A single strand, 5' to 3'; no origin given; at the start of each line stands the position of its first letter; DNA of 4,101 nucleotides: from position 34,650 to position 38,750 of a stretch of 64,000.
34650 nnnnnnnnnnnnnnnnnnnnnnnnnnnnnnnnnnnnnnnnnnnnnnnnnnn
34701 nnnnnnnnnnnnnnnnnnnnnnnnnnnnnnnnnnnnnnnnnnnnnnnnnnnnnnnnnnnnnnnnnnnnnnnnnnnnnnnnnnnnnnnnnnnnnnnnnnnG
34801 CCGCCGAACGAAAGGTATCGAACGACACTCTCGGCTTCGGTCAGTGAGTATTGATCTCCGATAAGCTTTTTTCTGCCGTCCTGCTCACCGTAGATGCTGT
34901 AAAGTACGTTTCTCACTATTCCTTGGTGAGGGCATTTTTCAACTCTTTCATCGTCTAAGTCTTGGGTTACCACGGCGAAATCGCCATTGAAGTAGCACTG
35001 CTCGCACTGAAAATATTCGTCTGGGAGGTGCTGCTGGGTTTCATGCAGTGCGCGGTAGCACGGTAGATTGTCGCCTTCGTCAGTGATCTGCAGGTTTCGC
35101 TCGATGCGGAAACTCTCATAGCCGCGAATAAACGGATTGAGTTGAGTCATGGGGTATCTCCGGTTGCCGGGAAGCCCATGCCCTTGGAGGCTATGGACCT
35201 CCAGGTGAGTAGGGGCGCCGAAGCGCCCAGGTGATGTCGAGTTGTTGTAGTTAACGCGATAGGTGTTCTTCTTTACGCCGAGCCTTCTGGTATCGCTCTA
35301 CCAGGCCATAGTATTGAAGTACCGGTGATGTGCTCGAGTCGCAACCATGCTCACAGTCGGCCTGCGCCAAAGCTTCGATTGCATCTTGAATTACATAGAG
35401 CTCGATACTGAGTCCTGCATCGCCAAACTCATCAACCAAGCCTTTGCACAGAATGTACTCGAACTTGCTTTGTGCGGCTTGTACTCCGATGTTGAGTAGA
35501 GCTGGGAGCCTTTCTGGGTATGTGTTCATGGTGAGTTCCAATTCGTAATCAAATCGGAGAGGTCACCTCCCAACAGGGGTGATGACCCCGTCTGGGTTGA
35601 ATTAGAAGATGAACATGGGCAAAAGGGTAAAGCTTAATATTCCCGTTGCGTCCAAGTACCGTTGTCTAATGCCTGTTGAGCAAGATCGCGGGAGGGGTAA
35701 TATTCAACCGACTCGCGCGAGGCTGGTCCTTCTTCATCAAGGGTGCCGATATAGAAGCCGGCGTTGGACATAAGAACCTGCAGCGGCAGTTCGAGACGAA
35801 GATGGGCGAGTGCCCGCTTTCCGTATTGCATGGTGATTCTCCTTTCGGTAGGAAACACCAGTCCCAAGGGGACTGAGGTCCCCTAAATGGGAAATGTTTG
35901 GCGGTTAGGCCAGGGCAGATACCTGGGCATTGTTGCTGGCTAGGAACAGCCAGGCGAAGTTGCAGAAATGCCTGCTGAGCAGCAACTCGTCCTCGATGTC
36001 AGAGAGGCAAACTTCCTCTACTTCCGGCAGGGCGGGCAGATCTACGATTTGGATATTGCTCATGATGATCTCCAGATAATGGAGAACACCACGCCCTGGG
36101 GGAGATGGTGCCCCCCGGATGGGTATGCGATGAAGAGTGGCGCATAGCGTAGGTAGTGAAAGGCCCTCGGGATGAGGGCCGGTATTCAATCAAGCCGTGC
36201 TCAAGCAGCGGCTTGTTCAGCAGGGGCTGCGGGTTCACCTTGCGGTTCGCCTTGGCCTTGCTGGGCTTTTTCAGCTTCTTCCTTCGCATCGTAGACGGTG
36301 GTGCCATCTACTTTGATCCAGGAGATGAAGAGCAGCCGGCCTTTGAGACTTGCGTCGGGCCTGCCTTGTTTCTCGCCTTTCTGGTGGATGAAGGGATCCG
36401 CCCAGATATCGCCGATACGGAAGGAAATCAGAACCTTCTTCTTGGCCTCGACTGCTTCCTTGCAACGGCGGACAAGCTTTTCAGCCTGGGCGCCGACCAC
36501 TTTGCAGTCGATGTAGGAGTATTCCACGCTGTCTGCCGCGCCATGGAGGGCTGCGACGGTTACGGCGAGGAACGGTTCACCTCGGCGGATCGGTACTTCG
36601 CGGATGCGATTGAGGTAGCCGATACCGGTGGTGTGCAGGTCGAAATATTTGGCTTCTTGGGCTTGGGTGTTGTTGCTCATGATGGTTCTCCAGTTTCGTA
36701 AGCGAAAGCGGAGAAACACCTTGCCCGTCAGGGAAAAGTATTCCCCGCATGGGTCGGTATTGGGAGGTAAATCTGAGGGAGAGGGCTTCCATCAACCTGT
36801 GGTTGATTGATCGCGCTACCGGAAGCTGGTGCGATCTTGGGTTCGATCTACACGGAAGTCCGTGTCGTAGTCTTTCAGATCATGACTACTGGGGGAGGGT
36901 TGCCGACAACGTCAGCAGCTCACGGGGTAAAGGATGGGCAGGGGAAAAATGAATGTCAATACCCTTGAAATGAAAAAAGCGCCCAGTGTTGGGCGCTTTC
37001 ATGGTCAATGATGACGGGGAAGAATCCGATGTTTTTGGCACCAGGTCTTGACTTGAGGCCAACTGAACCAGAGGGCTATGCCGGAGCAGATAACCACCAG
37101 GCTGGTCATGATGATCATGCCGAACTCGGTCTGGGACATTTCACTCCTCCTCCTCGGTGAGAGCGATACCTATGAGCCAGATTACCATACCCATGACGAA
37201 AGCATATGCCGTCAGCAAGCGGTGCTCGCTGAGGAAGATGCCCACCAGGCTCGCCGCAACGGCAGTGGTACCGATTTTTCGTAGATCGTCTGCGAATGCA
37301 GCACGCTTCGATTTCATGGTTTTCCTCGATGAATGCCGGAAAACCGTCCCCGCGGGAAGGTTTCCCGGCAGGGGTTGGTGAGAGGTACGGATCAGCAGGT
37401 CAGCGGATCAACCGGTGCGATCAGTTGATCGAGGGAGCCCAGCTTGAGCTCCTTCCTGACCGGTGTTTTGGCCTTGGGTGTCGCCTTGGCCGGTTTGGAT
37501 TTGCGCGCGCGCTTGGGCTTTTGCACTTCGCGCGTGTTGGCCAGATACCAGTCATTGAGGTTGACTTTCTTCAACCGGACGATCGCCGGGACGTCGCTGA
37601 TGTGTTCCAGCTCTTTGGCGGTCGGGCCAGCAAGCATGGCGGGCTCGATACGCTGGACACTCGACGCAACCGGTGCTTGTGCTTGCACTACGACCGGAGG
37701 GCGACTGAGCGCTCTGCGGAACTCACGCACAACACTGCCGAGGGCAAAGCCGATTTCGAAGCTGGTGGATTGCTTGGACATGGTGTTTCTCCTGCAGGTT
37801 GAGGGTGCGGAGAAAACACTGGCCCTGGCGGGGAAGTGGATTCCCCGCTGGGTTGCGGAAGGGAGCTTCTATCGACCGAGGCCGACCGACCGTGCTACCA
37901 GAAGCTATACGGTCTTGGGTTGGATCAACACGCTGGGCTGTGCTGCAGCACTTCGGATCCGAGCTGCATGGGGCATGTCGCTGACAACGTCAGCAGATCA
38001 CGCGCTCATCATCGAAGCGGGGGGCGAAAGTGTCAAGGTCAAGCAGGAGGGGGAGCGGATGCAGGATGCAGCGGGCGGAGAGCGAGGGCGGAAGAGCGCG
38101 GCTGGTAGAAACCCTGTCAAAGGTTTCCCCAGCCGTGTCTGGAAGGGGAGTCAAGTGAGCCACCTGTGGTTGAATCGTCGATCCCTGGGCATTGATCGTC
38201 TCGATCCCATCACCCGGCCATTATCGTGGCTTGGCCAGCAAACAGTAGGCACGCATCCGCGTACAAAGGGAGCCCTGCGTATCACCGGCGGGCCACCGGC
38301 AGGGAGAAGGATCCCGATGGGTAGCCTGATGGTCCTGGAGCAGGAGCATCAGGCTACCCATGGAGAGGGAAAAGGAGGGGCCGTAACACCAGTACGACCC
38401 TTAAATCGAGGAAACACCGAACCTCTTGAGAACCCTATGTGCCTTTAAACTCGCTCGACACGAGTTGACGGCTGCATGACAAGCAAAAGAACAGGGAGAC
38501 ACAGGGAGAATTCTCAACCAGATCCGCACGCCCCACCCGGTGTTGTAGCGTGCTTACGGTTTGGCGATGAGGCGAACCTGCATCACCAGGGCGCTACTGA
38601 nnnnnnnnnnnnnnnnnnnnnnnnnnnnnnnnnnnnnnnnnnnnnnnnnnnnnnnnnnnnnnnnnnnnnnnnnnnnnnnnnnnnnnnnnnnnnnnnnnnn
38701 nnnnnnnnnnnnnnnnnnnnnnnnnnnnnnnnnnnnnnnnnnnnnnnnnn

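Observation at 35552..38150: Family of conserved structured leader elements upstream of at least five small ICE genes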

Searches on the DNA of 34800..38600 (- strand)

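Call 4: search_rna_families(source=window, start=34800, end=38600, threshold=evalue, max_evalue=10)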
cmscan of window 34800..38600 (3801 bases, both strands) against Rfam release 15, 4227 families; matches with E-value up to 10: 11.
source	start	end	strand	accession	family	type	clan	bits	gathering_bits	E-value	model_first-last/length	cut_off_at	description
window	36785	36934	-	RF01754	radC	Cis-reg;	-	96.9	40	2.4e-18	1-149/149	no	radC RNA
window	37865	38012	-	RF01754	radC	Cis-reg;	-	76.9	40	8.6e-14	1-149/149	no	radC RNA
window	38310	38368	-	RF03883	mir-9256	Gene; miRNA;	-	28.6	80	0.0079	1-67/67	no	mir-9256 microRNA precursor family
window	38310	38368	+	RF03883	mir-9256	Gene; miRNA;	-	27.5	80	0.016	1-67/67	no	mir-9256 microRNA precursor family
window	36970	37042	-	RF01859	Phe_leader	Cis-reg; leader;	-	27.1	55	0.15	1-125/125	no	Phenylalanine leader peptide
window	38318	38360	+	RF00963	mir-642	Gene; miRNA;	-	20.9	90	3.2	1-83/83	no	mir-642 microRNA precursor family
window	36972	37011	-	RF02398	sau-6072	Gene; sRNA;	-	20.6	50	0.87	1-53/53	no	Staphylococcus sRNA sau-6072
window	38317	38361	+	RF03586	mir-5132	Gene; miRNA;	-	20.6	100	7.6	14-59/71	no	mir-5132 microRNA precursor family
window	35927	35967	+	RF00970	mir-648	Gene; miRNA;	-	17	84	9.2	21-61/84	no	mir-648 microRNA precursor family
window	38031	38201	+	RF01953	SOX2OT_exon3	Gene; lncRNA;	-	15.5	70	0.35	1-276/276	no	SOX2 overlapping transcript exon 3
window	36126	36177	+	RF01144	sR17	Gene; snRNA; snoRNA; CD-box;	-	13.7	36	8.8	1-55/55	no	Small nucleolar RNA sR17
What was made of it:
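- On Two-state riboregulator (anti-anti-SD platform): No Rfam aptamer match at E<=10 in 34800-38600, the stretch that holds leaders A-F and I (call 4).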

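Call 32: build_rna_model(alignment_id=A2, structure=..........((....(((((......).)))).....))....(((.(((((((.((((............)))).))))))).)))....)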
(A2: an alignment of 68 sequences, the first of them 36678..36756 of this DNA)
Model R1 built from alignment A2 (68 sequences, 92 columns); structure: as given.
model positions 80; base pairs 21; branch points 1; effective number of sequences 3.75; information 0.708 bits per position. Calibrated on 0.2 Mb of random sequence (short: E-values are rough).
structure used (alignment columns):
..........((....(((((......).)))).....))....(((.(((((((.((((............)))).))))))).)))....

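Call 33: search_with_rna_model(model_id=R1, source=window, filters=off, max_evalue=10, show_alignments=10)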
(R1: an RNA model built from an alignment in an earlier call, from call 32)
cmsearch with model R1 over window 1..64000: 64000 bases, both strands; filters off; matches with E-value up to 10: 36.
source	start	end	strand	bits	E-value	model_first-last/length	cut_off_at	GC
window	36678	36757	-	75.9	3.3e-18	1-80/80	no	0.54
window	37779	37857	-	52.6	5.1e-12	1-80/80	no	0.62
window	36061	36127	-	33.4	6.6e-07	1-80/80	no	0.58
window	35527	35600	-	31.9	1.6e-06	1-80/80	no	0.53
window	37315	37378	-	27.5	2.4e-05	1-80/80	no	0.61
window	34205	34265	-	22.1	0.00064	1-80/80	no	0.69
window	35829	35895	-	21.3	0.001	1-80/80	no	0.51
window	29945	30024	-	18.9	0.0045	1-80/80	no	0.57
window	32129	32194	-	18.4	0.0062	1-80/80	no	0.67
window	35148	35209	-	17.7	0.0097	1-80/80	no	0.63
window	36683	36718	+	14.4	0.072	39-75/80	no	0.47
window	37819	37894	+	13.8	0.1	1-80/80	no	0.68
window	32475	32533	-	13.2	0.16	1-80/80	no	0.63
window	32905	32964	-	12.6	0.22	1-80/80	no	0.67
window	29987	30042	+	11.7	0.38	1-80/80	no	0.61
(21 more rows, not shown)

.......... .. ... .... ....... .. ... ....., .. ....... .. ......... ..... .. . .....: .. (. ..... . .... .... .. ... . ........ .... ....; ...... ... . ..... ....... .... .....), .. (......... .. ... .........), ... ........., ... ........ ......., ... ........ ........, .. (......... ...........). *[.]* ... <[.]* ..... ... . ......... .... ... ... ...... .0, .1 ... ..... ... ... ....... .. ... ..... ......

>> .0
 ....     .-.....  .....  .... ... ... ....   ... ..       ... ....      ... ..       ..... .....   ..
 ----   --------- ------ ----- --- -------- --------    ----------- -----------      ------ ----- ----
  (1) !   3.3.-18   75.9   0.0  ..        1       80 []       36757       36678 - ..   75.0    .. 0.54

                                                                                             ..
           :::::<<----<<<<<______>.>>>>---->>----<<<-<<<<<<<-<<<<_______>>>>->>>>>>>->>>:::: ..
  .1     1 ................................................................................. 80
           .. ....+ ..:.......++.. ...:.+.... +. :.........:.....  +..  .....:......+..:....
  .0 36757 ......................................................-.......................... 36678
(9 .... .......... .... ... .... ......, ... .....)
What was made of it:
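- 37779..37857 (-): Leader F, 5' of the 129-aa gene 37392-37781; follows radC copy 37865-38012. R1 hit of 52.6 bits, E 5e-12 (call 33).
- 35829..35895 (-): Leader B, 5' of the 65-aa gene 35634-35831. R1 hit of 21.3 bits, E 1e-3 (call 33).
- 35527..35600 (-): Leader A, 5' of the 92-aa gene 35251-35529. R1 hit of 31.9 bits, E 2e-6 (call 33).
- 35148..35209 (-): Leader I, a divergent copy 5' of the DUF5983 gene 34443-35150. R1 hit of 17.7 bits, E 0.01 (call 33).
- On REP-type dispersed extragenic palindromes: Within the 64 kb all hits with E<=0.3 lie in one 8-kb cluster, on one strand, each ending at an AUG (call 33).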

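Call 37: search_with_rna_model(model_id=R1, sources=[L001, L002, L003, L005, L006, L007, L008, L009, L011, L013, L014, L015, L016, L017, L019, L020, L021, L022, L024, L025, L027, L028, L030, L031, L034, L035, L036, L037, L038, L041, L042, L044, L046, L051, L053, L054, L055, L058, L061, L062, L063, L066, L068, L074, L075, L077, L080], max_evalue=0.01, make_alignment=true)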
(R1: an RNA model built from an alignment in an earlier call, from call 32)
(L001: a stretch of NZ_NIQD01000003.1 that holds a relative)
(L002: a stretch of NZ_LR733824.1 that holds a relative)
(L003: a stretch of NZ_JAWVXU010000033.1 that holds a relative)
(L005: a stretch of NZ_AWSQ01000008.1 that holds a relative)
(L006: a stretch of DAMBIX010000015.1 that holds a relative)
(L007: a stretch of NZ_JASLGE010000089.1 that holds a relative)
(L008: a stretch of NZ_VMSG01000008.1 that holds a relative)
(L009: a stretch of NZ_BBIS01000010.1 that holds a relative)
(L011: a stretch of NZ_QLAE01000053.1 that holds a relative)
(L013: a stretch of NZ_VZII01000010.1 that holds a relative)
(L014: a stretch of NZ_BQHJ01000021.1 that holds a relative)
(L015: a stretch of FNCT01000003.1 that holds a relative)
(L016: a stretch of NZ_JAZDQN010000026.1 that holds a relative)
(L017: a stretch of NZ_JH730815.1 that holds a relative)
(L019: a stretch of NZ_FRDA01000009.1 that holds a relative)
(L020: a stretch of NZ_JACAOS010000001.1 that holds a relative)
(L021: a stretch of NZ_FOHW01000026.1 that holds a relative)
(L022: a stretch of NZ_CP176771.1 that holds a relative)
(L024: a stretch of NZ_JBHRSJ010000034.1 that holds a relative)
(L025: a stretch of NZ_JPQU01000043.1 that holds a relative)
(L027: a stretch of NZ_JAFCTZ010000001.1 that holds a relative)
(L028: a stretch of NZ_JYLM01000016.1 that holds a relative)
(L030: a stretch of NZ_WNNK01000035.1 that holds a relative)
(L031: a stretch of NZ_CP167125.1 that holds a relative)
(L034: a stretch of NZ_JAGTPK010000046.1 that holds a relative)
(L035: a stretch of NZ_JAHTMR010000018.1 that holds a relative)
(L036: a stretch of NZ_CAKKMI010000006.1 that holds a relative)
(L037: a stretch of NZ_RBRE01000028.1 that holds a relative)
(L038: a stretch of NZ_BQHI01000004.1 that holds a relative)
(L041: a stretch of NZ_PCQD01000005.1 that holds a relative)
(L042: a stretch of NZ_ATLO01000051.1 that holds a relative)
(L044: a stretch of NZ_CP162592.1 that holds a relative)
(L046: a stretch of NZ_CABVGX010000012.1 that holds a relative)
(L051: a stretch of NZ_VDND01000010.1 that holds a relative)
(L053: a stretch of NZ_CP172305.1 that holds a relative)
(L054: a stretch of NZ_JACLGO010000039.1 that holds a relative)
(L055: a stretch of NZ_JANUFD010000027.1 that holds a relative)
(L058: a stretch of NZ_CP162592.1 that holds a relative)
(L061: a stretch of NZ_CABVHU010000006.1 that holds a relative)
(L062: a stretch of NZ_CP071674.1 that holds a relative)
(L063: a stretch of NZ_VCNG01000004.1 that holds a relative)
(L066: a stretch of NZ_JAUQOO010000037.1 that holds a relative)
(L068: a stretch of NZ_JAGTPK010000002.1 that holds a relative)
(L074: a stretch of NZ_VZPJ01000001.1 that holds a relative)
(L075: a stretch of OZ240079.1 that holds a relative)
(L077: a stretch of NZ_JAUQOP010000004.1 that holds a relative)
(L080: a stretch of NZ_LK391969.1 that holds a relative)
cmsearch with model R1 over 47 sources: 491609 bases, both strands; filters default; matches with E-value up to 0.01: 140.
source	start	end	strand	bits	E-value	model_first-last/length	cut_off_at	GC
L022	4922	5003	+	91.4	1.9e-21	1-80/80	no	0.52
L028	4922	5003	+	91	2.6e-21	1-80/80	no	0.51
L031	4919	5000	+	90.2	4e-21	1-80/80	no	0.52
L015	4921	5000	+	90.1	4.5e-21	1-80/80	no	0.51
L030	4919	5000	+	89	8.5e-21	1-80/80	no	0.52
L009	4925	5003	+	88.9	9e-21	1-80/80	no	0.53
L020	4922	5003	+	88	1.6e-20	1-80/80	no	0.52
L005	4920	5000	+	86.9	3.1e-20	1-80/80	no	0.51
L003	4920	5000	+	86.6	3.6e-20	1-80/80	no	0.51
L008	4922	5003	+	85.8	6.1e-20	1-80/80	no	0.5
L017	4919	5000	+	84.4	1.4e-19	1-80/80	no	0.49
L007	4919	5000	+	84.4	1.5e-19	1-80/80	no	0.51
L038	4927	5003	+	84.1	1.7e-19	1-80/80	no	0.62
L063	4927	5003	+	83.8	2.1e-19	1-80/80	no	0.64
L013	4925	5003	+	83.2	2.9e-19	1-80/80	no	0.52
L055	4922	5003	+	83.1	3.2e-19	1-80/80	no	0.5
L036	4927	5003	+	83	3.4e-19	1-80/80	no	0.61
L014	4924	5003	+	82.7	4e-19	1-80/80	no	0.52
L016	4926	5003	+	82.3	5.1e-19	1-80/80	no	0.51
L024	4924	5003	+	81.9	6.5e-19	1-80/80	no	0.52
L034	4923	5003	+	81.7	7.4e-19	1-80/80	no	0.53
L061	4927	5003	+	80.6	1.4e-18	1-80/80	no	0.58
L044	4927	5003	+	80.2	1.8e-18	1-80/80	no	0.58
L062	4926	5003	+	79.6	2.7e-18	1-80/80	no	0.64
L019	4925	5003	+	78.9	4e-18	1-80/80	no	0.51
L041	4915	5000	+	77.9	7.6e-18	1-80/80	no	0.52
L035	4927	5003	+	77.4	1e-17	1-80/80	no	0.62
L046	4927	5003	+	77.3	1.1e-17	1-80/80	no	0.62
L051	4923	5003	+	76.5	1.8e-17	1-80/80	no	0.57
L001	4924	5003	+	76.2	2.1e-17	1-80/80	no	0.52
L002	4920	5000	+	76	2.4e-17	1-80/80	no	0.48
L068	4928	5003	+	74.3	7e-17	1-80/80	no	0.63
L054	4915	5000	+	73.4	1.2e-16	1-80/80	no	0.55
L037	4928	5003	+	71.3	4.2e-16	1-80/80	no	0.66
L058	4920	5000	+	70.8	5.9e-16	1-80/80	no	0.62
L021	4925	5006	+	70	9.5e-16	1-80/80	no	0.59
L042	4923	5000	+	69.4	1.3e-15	1-80/80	no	0.53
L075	4930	5003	+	64.6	2.7e-14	1-80/80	no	0.62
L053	4925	5003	+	63.8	4.1e-14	1-80/80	no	0.53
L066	4930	5003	+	62.2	1.1e-13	1-80/80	no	0.65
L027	4932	5009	+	61.8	1.5e-13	1-80/80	no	0.54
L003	3822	3899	+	61.1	2.2e-13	1-80/80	no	0.56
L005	3833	3910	+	61.1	2.2e-13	1-80/80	no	0.56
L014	3837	3914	+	60.8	2.7e-13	1-80/80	no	0.58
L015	3819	3896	+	60.3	3.7e-13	1-80/80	no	0.56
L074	4930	5003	+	59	7.8e-13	1-80/80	no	0.59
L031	3950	4026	+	58.9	8.4e-13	1-80/80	no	0.57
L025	4932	5009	+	58.7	9.6e-13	1-80/80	no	0.56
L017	3924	4000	+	58.4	1.1e-12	1-80/80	no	0.57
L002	3492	3568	+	58.2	1.3e-12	1-80/80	no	0.57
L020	3960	4036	+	57.9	1.5e-12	1-80/80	no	0.57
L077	4928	5003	+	57.4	2.1e-12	1-80/80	no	0.58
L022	3977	4052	+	56.5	3.7e-12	1-80/80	no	0.58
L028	3989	4064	+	56.5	3.7e-12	1-80/80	no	0.58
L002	4194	4271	+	56.2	4.3e-12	1-80/80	no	0.55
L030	3976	4050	+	55.4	7.2e-12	1-80/80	no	0.6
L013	3856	3934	+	54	1.7e-11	1-80/80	no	0.58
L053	4131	4207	+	53.1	3e-11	1-80/80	no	0.55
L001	3823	3901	+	52.6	3.9e-11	1-80/80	no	0.62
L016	3879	3957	+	52.5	4.3e-11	1-80/80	no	0.51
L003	6952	7024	+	52.1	5.3e-11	1-80/80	no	0.64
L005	6952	7024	+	52.1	5.3e-11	1-80/80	no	0.64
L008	3892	3968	+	51.9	6e-11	1-80/80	no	0.57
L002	7598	7670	+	51.7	7e-11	1-80/80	no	0.56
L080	4915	4994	+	51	1e-10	1-80/80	no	0.59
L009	3875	3953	+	51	1.1e-10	1-80/80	no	0.51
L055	2558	2629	+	50.9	1.1e-10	1-80/80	no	0.57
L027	9377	9452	+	47.7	7.9e-10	1-80/80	no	0.53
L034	3171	3244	+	47.4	9.8e-10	1-80/80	no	0.47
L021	3939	4013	+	47.3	1e-09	1-80/80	no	0.56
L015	6488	6560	+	46.6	1.5e-09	1-80/80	no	0.62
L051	2942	3019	+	46.6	1.5e-09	1-80/80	no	0.59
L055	3419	3492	+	45.8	2.5e-09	1-80/80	no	0.58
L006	3241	3310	+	45.4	3.3e-09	1-80/80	no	0.57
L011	3550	3619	+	45.3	3.5e-09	1-80/80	no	0.57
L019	3934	4002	+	43.2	1.2e-08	1-80/80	no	0.58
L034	3948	4016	+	43.2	1.2e-08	1-80/80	no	0.61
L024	3836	3912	+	42.6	1.8e-08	1-80/80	no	0.56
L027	4370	4443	+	40.1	8.4e-08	1-80/80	no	0.59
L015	5545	5613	+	38.8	1.9e-07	1-80/80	no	0.55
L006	4927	5000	+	37.3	4.6e-07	1-80/80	no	0.59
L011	4927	5000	+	37.2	5e-07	1-80/80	no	0.55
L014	5555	5626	+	36.1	9.8e-07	1-80/80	no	0.54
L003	5574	5642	+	35.9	1.1e-06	1-80/80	no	0.54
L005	5574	5642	+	35.9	1.1e-06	1-80/80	no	0.54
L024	5534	5603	+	33.9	3.8e-06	1-80/80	no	0.66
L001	5563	5629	+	33.4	5.1e-06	1-80/80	no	0.58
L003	6333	6404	+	32.9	6.9e-06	1-80/80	no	0.62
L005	6333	6403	+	32.4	9.1e-06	1-80/80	no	0.62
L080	5477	5553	+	32.3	9.8e-06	1-80/80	no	0.55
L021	7265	7327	+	30.9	2.3e-05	1-80/80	no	0.67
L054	5509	5586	+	30.6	2.9e-05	1-80/80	no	0.49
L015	5869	5938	+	30.1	3.8e-05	1-80/80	no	0.64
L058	5558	5626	+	30.1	3.8e-05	1-80/80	no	0.62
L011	8763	8830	+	30.1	3.8e-05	1-80/80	no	0.6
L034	6205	6273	+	29.6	5.1e-05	1-80/80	no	0.59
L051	3448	3517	+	29.5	5.6e-05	1-80/80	no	0.59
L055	5603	5670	+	28.5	0.0001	1-80/80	no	0.57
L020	6036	6103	+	28.3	0.00011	1-80/80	no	0.62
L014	9473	9536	+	28.3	0.00011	1-80/80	no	0.69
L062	5947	6015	+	27.8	0.00016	1-80/80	no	0.61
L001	4302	4365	+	27.5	0.00019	1-80/80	no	0.61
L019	6199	6267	+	27.4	0.0002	1-80/80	no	0.59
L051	5541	5617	+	26.8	0.00029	1-80/80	no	0.6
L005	4289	4354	+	26.8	0.00029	1-80/80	no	0.59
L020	9899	9975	+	26.4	0.00037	1-80/80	no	0.61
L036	5946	6014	+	25.7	0.00055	1-80/80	no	0.65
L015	4276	4341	+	25.7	0.00058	1-80/80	no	0.58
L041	5727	5793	+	25.5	0.00062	1-80/80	no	0.63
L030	6741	6804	+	25.5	0.00062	1-80/80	no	0.66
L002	5491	5562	+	25.2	0.00076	1-80/80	no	0.56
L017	6037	6104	+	25.2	0.00077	1-80/80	no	0.59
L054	4577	4640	+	25.1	0.00081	1-80/80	no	0.58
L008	9341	9418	+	24.7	0.0011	1-80/80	no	0.56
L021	9448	9524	+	24.6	0.0011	1-80/80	no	0.55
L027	8973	9033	+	24.5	0.0012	1-80/80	no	0.61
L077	5912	5982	+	24.3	0.0013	1-80/80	no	0.66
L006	8738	8805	+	24.2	0.0014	1-80/80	no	0.62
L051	4621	4682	+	24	0.0016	1-80/80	no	0.66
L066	5940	6007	+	23.9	0.0016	1-80/80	no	0.62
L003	4279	4343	+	23.9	0.0017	1-80/80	no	0.58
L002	6630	6681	+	23.8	0.0017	1-80/80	no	0.69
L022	6154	6220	+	23.6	0.0021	1-80/80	no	0.55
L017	5599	5666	+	23.5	0.0022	1-80/80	no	0.59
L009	5800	5863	+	23.4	0.0023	1-80/80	no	0.58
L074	5945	6011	+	22.9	0.003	1-80/80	no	0.64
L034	9553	9631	+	22.8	0.0033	1-80/80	no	0.56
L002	4958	4996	-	22.7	0.0036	38-76/80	no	0.44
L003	8396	8441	+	22.6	0.0037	1-80/80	no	0.76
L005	8396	8441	+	22.6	0.0037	1-80/80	no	0.76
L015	7932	7977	+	22.6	0.0037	1-80/80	no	0.76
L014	7327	7391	+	22.2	0.0047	1-80/80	no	0.69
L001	7061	7121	+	22.1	0.0049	1-80/80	no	0.69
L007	6679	6741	+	22.1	0.0052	1-80/80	no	0.59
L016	7117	7175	+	21.9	0.0058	1-80/80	no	0.66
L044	5943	6013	+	21.6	0.007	1-80/80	no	0.59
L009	9135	9195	+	21.3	0.0085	1-80/80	no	0.69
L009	8119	8177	+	21.2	0.0087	1-80/80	no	0.68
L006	6568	6625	+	21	0.0098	1-80/80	no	0.5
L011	6588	6645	+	21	0.0098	1-80/80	no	0.5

Alignment A3: 140 matches aligned to the model, 132 columns, each read 5' to 3' on its own strand. Consensus structure (alignment columns), stored with it:
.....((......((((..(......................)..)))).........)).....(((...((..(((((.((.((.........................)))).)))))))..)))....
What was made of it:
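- Every copy is anchored to an SD and an AUG (calls 33, 37).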
